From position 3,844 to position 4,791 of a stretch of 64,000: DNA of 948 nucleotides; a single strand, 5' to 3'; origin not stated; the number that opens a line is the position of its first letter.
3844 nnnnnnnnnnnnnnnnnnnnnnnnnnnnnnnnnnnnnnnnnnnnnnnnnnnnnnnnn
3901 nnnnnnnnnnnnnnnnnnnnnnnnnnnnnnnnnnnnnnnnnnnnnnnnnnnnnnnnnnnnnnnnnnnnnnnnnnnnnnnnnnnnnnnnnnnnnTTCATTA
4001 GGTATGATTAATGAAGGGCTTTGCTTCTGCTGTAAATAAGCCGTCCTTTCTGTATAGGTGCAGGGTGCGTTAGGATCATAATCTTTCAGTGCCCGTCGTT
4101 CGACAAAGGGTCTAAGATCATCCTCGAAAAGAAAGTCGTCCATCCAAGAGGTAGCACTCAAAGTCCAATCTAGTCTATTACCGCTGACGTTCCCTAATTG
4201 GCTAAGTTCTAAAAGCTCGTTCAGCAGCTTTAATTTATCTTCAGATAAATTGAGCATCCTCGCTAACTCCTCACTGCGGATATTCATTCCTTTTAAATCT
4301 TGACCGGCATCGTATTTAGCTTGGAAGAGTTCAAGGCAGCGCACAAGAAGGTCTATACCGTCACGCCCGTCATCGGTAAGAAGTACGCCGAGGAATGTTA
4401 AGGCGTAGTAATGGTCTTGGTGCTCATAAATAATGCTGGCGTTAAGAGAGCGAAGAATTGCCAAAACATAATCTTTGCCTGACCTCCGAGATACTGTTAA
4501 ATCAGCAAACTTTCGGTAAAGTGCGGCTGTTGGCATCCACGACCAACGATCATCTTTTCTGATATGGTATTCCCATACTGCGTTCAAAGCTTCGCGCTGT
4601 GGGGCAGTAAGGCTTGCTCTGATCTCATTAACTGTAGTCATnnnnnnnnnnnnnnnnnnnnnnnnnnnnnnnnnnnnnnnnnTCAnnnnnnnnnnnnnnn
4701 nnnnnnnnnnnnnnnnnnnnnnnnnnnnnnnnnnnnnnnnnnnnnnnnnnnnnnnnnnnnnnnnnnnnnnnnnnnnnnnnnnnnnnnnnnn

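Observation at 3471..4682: AT-rich single-gene island encoding an orphan TIR-like (Cap12/PycTIR-type) effector fused to an unknown N-terminal domain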

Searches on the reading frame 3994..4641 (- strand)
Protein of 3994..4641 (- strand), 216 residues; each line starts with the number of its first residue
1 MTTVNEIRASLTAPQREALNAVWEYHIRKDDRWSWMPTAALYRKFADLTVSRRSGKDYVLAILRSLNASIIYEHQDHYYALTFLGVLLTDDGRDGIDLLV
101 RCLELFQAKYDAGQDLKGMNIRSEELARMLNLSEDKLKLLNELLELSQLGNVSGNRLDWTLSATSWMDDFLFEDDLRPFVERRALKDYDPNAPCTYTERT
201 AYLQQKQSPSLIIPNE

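Call 17: search_protein_representatives(protein=window:3994-4641:-)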
Query: 216 residues. Proteins with E-value up to 0.001 (for the whole library): 231; up to 1e-10: 83; up to 1e-30: 3. The best 150 are listed.
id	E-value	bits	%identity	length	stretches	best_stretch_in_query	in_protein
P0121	1.3e-79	282.7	68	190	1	1-190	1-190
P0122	3.3e-69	248.7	54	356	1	1-208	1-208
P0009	8.8e-69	247.4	53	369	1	1-208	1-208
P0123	3.3e-28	114.8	37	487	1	5-205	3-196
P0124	1.5e-27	112.7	38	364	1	2-206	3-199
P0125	2.3e-25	105.5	40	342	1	3-207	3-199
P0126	4.3e-25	104.6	39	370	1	7-209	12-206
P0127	8.9e-21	90.5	38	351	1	2-202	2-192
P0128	1.7e-20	89.6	36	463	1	6-207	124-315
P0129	2.0e-20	89.4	37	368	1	2-203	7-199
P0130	2.7e-20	88.9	34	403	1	4-206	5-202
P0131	1.1e-19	86.9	36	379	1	4-208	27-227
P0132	1.6e-19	86.5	34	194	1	3-193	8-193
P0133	2.8e-19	85.6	36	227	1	4-205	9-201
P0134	5.7e-19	84.6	36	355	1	3-207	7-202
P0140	1.7e-16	76.5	34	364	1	4-206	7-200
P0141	3.1e-16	75.7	35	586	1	19-204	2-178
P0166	1.6e-13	66.8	31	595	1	5-205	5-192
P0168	2.4e-13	66.3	32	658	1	3-192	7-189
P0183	2.4e-12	63.0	32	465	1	10-206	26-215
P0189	6.0e-12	61.7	33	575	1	3-205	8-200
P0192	1.2e-11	60.7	32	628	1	4-210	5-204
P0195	2.4e-11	59.7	33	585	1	1-202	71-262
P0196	2.7e-11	59.6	35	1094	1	6-208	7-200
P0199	4.2e-11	58.9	30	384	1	6-206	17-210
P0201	8.2e-11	58.0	29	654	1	2-208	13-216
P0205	1.4e-10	57.2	33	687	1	2-209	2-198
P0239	8.2e-09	51.5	31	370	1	2-205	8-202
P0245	1.3e-08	50.8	29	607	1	1-193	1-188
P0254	3.9e-08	49.3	29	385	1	5-207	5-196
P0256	4.2e-08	49.1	30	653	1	4-207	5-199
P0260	1.3e-07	47.5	31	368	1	3-205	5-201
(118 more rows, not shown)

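Call 22: find_homologous_proteins(query=window:3994-4641:-)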
Query seq(216 aa) (216 aa): 19 proteins with E <= 0.001 among 333 candidates.
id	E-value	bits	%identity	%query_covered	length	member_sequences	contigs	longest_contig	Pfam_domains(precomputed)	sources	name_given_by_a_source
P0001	8.4e-140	481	100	100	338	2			PF10137.15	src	-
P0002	1.2e-102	360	73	100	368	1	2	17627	PF10137.15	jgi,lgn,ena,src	jgi:predicted nucleotide-binding protein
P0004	6.3e-97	341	70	100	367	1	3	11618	PF10137.15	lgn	-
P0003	6.7e-96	338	70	100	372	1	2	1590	PF10137.15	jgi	jgi:hypothetical protein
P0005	4.9e-92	325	67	100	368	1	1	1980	PF10137.15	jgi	jgi:predicted nucleotide-binding protein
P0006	2.1e-88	313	63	100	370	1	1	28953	PF10137.15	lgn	-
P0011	2.3e-79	284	58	96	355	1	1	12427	-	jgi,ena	jgi:hypothetical protein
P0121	4.1e-79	283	68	88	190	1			-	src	-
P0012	3.4e-72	260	56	100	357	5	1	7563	-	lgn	-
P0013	3.5e-72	260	57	99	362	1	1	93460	-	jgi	jgi:hypothetical protein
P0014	2.9e-71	257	55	100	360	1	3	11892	-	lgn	-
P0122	1.0e-68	249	54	96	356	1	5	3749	-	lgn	-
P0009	2.8e-68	247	52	99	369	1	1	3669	PF10137.15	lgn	-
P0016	7.7e-66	239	51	98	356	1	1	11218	-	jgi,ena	jgi:hypothetical protein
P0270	3.9e-65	237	51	98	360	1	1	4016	-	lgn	-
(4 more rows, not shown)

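Call 28: search_protein_families(library=pfam, proteins=[P0196, P0205, P0168, P0201, P0256, P0192, P0245, P0166, P0141, P0195], max_evalue=0.001)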
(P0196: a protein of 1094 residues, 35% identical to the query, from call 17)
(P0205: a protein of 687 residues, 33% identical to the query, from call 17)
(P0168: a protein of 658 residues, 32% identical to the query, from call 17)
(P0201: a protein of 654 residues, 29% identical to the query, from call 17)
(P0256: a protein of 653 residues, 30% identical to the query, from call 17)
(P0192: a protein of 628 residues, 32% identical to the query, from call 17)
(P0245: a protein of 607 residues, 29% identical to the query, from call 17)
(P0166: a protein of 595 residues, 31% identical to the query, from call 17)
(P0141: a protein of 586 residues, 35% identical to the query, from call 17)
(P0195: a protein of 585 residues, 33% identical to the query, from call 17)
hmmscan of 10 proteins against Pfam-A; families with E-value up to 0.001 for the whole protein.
P0196 (1094 aa): 3 families
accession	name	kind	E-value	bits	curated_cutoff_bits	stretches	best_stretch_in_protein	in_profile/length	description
PF01048.26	PNP_UDP_1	-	2.8e-17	63.3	25.1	1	270-467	36-232/233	Phosphorylase superfamily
PF05729.18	NACHT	-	1.9e-10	41.3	26.7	1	634-780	4-160/167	NACHT domain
PF13401.12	AAA_22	-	2.7e-05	24.9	27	1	631-747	6-121/130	AAA domain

P0205 (687 aa): 2 families
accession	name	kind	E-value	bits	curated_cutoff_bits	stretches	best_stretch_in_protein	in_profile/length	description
PF00069.31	Pkinase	-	4.9e-32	111.8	31.7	1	245-451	1-199/263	Protein kinase domain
PF07714.23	PK_Tyr_Ser-Thr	-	1.3e-13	51.3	23.1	1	248-449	4-205/258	Protein tyrosine and serine/threonine kinase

P0168 (658 aa): 2 families
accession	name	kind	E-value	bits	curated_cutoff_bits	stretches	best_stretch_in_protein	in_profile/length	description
PF10137.14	CAP12-PCTIR_TIR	-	4.7e-23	81.9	24.7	1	243-372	1-118/119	CAP12/Pycsar effector protein, TIR domain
PF13676.11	TIR_2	-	6.9e-05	23.8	28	1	244-381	1-118/122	TIR domain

P0201 (654 aa): 2 families
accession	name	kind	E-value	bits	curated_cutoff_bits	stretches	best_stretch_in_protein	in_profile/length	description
PF00069.31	Pkinase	-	1.8e-34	119.8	31.7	1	253-514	1-253/263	Protein kinase domain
PF07714.23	PK_Tyr_Ser-Thr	-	7.6e-19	68.5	23.1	1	255-495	3-231/258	Protein tyrosine and serine/threonine kinase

P0256 (653 aa): 9 families
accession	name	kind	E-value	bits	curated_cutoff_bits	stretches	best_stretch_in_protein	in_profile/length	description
PF01048.26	PNP_UDP_1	-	8e-15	55.3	25.1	1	271-468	37-233/233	Phosphorylase superfamily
PF13418.12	Kelch_4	-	6.3e-13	48.9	21.6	1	575-619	2-45/49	Galactose oxidase, central domain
PF01344.31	Kelch_1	-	3.9e-09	36.3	20.1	1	580-621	5-45/46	Kelch motif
PF13964.12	Kelch_6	-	2.9e-08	33.9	25.3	0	579-625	5-50/50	Kelch motif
PF24681.1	Kelch_KLHDC2_KLHL20_DRC7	-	7e-08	32.5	50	1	518-647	45-175/221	KLHDC2/KLHL20/DRC7 Kelch-repeats domain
PF07646.21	Kelch_2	-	2.4e-06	27.7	21.3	0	525-562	2-37/48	Kelch motif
PF24981.1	Beta-prop_ATRN-LZTR1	-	2.2e-05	24.3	50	1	518-643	142-279/289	Attractin/LZTR1 beta-propeller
PF13415.12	Kelch_3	-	3.2e-05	24.4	22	1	588-631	3-46/48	Galactose oxidase, central domain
PF07250.17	Glyoxal_oxid_N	-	0.00085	19.1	37.5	0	530-596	73-137/243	Glyoxal oxidase N-terminus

P0192 (628 aa): 1 family
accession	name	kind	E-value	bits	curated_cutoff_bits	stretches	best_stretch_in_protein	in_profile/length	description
PF13676.11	TIR_2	-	2.2e-11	44.7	28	1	247-369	1-121/122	TIR domain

P0245 (607 aa): 1 family
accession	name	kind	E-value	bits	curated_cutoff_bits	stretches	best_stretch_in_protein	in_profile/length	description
PF13676.11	TIR_2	-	5.9e-18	66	28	1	236-349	1-110/122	TIR domain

P0166 (595 aa): 1 family
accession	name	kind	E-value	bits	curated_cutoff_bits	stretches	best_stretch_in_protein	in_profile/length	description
PF00990.26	GGDEF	-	7e-22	78.3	23.8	1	234-373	19-161/161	Diguanylate cyclase, GGDEF domain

P0141 (586 aa): 1 family
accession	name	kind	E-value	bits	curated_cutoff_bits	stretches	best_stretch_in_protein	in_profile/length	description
PF10137.14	CAP12-PCTIR_TIR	-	8.4e-25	87.5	24.7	1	216-346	1-117/119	CAP12/Pycsar effector protein, TIR domain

P0195 (585 aa): 2 families
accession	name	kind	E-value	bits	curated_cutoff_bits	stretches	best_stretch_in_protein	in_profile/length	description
PF13676.11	TIR_2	-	1.1e-17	65.1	28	1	301-395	1-93/122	TIR domain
PF01582.25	TIR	-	1.4e-08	35.2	21.3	1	299-401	2-105/179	TIR domain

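Call 33: search_solved_structures(query=A3, max_evalue=10)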
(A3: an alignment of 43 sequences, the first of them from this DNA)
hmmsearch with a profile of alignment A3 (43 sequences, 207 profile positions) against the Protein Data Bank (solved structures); distinct sequences matched with E-value up to 10: 4.
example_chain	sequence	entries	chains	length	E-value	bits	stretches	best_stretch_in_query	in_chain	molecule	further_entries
9z2l_A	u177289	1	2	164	0.35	13.4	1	83-152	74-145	Transcription factor ETV6,Non-receptor tyrosine-protein kinase TNK1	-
9nge_A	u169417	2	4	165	0.35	13.4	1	83-152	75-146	Transcription factor ETV6,Non-receptor tyrosine-protein kinase TNK1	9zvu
3bjo_A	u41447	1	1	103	1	11.8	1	76-126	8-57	Uncharacterized ATP-binding protein MJ1010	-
4fz5_A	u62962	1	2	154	1.9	11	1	137-173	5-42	Toll/interleukin-1 receptor domain-containing adapter protein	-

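Call 42: predict_structure(alignment_id=A3)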
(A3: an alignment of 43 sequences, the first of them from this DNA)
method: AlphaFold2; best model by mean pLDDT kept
length: 216 residues; sequences in the alignment: 43
mean_pLDDT: 94.5   pTM: 0.89
mean pLDDT of the five models: 94.5, 94.1, 93.8, 93.5, 92.7
residues with pLDDT >= 90: 189; 70-90: 19; 50-70: 8; < 50: 0
segments of 3 or more residues with pLDDT < 50: none
pLDDT, mean of each block of 10 residues (from residue 1): 96 98 95 93 98 97 97 97 98 98 97 93 98 96 95 93 88 96 96 97 87 61
secondary structure, 60 per line:
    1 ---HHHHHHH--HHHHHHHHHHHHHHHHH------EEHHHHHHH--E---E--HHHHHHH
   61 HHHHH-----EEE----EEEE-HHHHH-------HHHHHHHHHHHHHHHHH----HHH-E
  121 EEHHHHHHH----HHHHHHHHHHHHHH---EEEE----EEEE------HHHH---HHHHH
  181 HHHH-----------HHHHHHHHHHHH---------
elements in order: H4-10 H13-29 H38-44 H54-65 E71-73 E78-81 H83-87 H95-111 E120-122 H123-129 H134-147 E151-154 E159-162 H169-172 H176-184 H196-207

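Call 46: fold_search(model_id=the predicted structure, library=pdb)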
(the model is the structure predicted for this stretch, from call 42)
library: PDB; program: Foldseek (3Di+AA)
matches with E <= 10: 765; with E <= 0.001: 0
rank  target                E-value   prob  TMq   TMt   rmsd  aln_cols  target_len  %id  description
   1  1s3j_A                6.3e-02  0.66  0.23  0.32  18.4       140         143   19  X-ray crystal structure of YusO protein from Bacillus subtilis (released 2004-04-13)
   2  8ylg_B                7.1e-02  0.63  0.27  0.34  15.0       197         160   14  Crystal structure of Burkholderia thailandensis MftR in complex with operator DNA (released 2024-11-13)
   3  8ylg_A                1.1e-01  0.54  0.26  0.34  15.0       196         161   14  Crystal structure of Burkholderia thailandensis MftR in complex with operator DNA (released 2024-11-13)
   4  3f3x                  1.2e-01  0.84  0.25  0.36  14.7       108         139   18  Crystal structure of the transcriptional regulator BldR from Sulfolobus Solfataricus (released 2009-05-05)
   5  1s3j_B                1.2e-01  0.54  0.21  0.31  17.1       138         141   14  X-ray crystal structure of YusO protein from Bacillus subtilis (released 2004-04-13)
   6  5hlg_H                1.3e-01  0.90  0.25  0.37  13.1       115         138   12  Structure of reduced AbfR bound to DNA (released 2017-01-25)
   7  7dvu                  1.3e-01  0.69  0.23  0.34  16.4       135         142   12  Crystal structure of heme sensor protein PefR in complex with heme and cyanide (released 2021-09-29)
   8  6pco_C                1.3e-01  0.60  0.23  0.36  16.4       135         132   19  Mechanism for regulation of DNA binding of Bordetella bronchiseptica BpsR by 6-hydroxynicotinic acid (released 2019-11-06)
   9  6pcp_A                1.3e-01  0.60  0.23  0.34  16.3       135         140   18  Mechanism for regulation of DNA binding of Bordetella bronchiseptica BpsR by 6-hydroxynicotinic acid (released 2019-11-06)
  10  3hru_A                1.3e-01  0.44  0.25  0.25  11.8       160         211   16  Crystal Structure of ScaR with bound Zn2+ (released 2009-06-23)
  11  6pcp_C                1.6e-01  0.72  0.25  0.37  14.5       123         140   20  Mechanism for regulation of DNA binding of Bordetella bronchiseptica BpsR by 6-hydroxynicotinic acid (released 2019-11-06)
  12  6pcp_B                1.7e-01  0.44  0.23  0.35  15.8       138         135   16  Mechanism for regulation of DNA binding of Bordetella bronchiseptica BpsR by 6-hydroxynicotinic acid (released 2019-11-06)
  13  5h3r_A                1.7e-01  0.35  0.22  0.32  15.4       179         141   12  Crystal Structure of mutant MarR C80S from E.coli complexed with operator DNA (released 2017-08-02)
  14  4omz_C                1.8e-01  0.89  0.23  0.44   5.7        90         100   14  Crystal Structure of NolR from Sinorhizobium fredii (released 2014-04-16)
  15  5hlg_F                1.9e-01  0.85  0.25  0.37  13.2       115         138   12  Structure of reduced AbfR bound to DNA (released 2017-01-25)
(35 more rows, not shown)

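Call 71: find_homologous_proteins(query=A3, max_evalue=0.00001)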
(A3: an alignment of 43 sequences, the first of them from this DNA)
Query A3 (43 sequences) (216 aa, profile of the alignment): 64 proteins with E <= 0.00001 among 4879 candidates.
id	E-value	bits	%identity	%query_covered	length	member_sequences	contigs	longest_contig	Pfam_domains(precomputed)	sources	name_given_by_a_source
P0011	6.0e-69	250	58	96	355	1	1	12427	-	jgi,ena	jgi:hypothetical protein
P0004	6.1e-69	249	70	100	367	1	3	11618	PF10137.15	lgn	-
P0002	2.6e-68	247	73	100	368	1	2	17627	PF10137.15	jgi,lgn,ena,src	jgi:predicted nucleotide-binding protein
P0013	5.2e-67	243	57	99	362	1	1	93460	-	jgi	jgi:hypothetical protein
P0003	5.5e-67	243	70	100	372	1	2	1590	PF10137.15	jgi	jgi:hypothetical protein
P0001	8.1e-67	243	100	100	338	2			PF10137.15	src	-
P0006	1.6e-65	238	63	100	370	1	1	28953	PF10137.15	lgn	-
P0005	1.8e-65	238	67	100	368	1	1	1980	PF10137.15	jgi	jgi:predicted nucleotide-binding protein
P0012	6.4e-65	236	56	100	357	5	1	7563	-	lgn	-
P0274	8.4e-65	236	33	90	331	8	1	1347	-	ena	-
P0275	1.0e-64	236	36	92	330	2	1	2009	-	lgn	-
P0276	1.9e-64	235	35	89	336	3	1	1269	-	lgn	-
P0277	4.5e-64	234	34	89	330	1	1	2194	-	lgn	-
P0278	4.7e-64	234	34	89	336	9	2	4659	-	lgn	-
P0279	1.1e-63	232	36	88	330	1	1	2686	-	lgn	-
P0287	3.1e-61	224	35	87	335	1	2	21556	-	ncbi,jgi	jgi:hypothetical protein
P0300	8.4e-55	203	29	88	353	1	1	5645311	-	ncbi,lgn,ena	-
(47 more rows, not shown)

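Call 72: find_encoding_contigs(protein=P0300, flank=7000, max_places=2)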
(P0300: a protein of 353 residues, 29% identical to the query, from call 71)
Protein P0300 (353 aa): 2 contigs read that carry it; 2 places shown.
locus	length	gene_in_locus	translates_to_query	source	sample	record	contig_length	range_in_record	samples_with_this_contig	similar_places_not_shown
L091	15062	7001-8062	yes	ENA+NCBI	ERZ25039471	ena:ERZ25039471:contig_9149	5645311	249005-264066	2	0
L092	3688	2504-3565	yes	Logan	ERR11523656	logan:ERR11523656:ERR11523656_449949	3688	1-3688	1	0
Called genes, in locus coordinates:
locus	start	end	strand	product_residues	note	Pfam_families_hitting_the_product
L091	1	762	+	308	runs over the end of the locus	-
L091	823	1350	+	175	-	PF00004:AAA (faint), PF03266:NTPase_1, PF13191:AAA_16 (weak), PF13401:AAA_22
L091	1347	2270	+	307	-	PF00491:Arginase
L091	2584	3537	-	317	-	-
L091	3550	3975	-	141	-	PF13442:Cytochrome_CBB3, PF00034:Cytochrom_C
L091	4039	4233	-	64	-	-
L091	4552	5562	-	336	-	PF01384:PHO4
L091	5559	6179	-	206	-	PF01865:PhoU_div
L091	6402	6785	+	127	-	PF07238:PilZ (weak)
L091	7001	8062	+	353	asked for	-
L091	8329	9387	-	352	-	PF01012:ETF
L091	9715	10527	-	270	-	PF01012:ETF (weak)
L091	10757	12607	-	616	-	PF21162:ETFQO_UQ-bd (weak)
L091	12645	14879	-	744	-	PF02771:Acyl-CoA_dh_N, PF00441:Acyl-CoA_dh_1 (weak)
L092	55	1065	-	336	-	PF01384:PHO4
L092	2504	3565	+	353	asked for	-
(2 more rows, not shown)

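Call 73: find_encoding_contigs(protein=P0287, flank=7000, max_places=2)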
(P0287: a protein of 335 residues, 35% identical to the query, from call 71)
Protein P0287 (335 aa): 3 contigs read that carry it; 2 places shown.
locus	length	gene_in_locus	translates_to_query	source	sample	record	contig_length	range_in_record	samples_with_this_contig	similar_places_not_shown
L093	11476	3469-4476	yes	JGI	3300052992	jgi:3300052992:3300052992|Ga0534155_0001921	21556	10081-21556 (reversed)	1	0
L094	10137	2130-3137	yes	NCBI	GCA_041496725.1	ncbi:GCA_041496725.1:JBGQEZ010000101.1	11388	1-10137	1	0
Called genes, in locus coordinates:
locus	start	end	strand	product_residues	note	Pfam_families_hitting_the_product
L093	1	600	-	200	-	?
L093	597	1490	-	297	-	PF02653:BPD_transp_2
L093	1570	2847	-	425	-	PF13433:Peripla_BP_5, PF13458:Peripla_BP_6, PF01094:ANF_receptor, PF13433:Peripla_BP_5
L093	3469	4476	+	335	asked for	-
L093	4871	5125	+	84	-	PF02604:PhdYeFM_antitox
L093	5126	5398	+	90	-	PF05016:ParE_toxin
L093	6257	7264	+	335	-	-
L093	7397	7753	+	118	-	PF20586:DUF6788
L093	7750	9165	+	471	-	PF05598:DUF772, PF01609:DDE_Tnp_1 (faint)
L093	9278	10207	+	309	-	PF18144:SMODS (weak)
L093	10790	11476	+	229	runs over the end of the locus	-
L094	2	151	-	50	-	?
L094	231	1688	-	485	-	PF13433:Peripla_BP_5, PF13458:Peripla_BP_6, PF01094:ANF_receptor, PF13433:Peripla_BP_5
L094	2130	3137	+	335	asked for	-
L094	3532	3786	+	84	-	PF02604:PhdYeFM_antitox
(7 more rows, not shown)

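Call 84: fold_search(model_id=the predicted structure, library=viral)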
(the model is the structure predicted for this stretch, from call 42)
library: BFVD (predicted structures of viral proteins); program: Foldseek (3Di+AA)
matches with E <= 10: 607; with E <= 0.001: 0
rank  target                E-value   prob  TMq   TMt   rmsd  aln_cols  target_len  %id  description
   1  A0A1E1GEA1            8.2e-02  0.57  0.26  0.30  14.8       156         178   10  (no name in the UniProt tables at hand)
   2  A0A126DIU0            9.1e-02  0.84  0.26  0.25  16.1       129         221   16  (no name in the UniProt tables at hand)
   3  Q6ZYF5                9.1e-02  0.35  0.23  0.21  11.0       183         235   12  Uncharacterized protein [Pyrobaculum spherical virus (isolate United States/Yellowstone)]
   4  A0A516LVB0            1.3e-01  0.38  0.26  0.08  14.0       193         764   12  (no name in the UniProt tables at hand)
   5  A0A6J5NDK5            1.5e-01  0.20  0.20  0.27  15.8       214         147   15  HTH_ARSR domain containing protein [uncultured Caudovirales phage]
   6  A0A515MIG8            2.0e-01  0.38  0.23  0.27  12.6       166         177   17  HTH marR-type domain-containing protein [Gordonia phage SheckWes]
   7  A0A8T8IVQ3            2.1e-01  0.21  0.21  0.27  15.3       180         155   14  (no name in the UniProt tables at hand)
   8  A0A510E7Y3            2.2e-01  0.97  0.22  0.66   3.0        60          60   15  (no name in the UniProt tables at hand)
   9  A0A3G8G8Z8            2.2e-01  0.35  0.26  0.10  14.8       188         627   14  (no name in the UniProt tables at hand)
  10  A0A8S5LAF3            2.3e-01  0.54  0.23  0.36   7.4       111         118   12  Uncharacterized protein [Siphoviridae sp. ctFNZ2]
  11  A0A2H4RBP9            2.8e-01  0.91  0.25  0.47   4.1        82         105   13  Uncharacterized protein [Sulfolobus ellipsoid virus 1]
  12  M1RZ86                2.9e-01  0.82  0.28  0.46  12.4       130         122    9  (no name in the UniProt tables at hand)
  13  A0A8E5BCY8            2.9e-01  0.60  0.22  0.40  13.0       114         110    9  (no name in the UniProt tables at hand)
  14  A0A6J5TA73            3.1e-01  0.69  0.26  0.45   5.4       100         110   21  Uncharacterized protein [uncultured Caudovirales phage]
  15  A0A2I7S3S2            3.3e-01  0.82  0.20  0.14   4.1        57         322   16  (no name in the UniProt tables at hand)
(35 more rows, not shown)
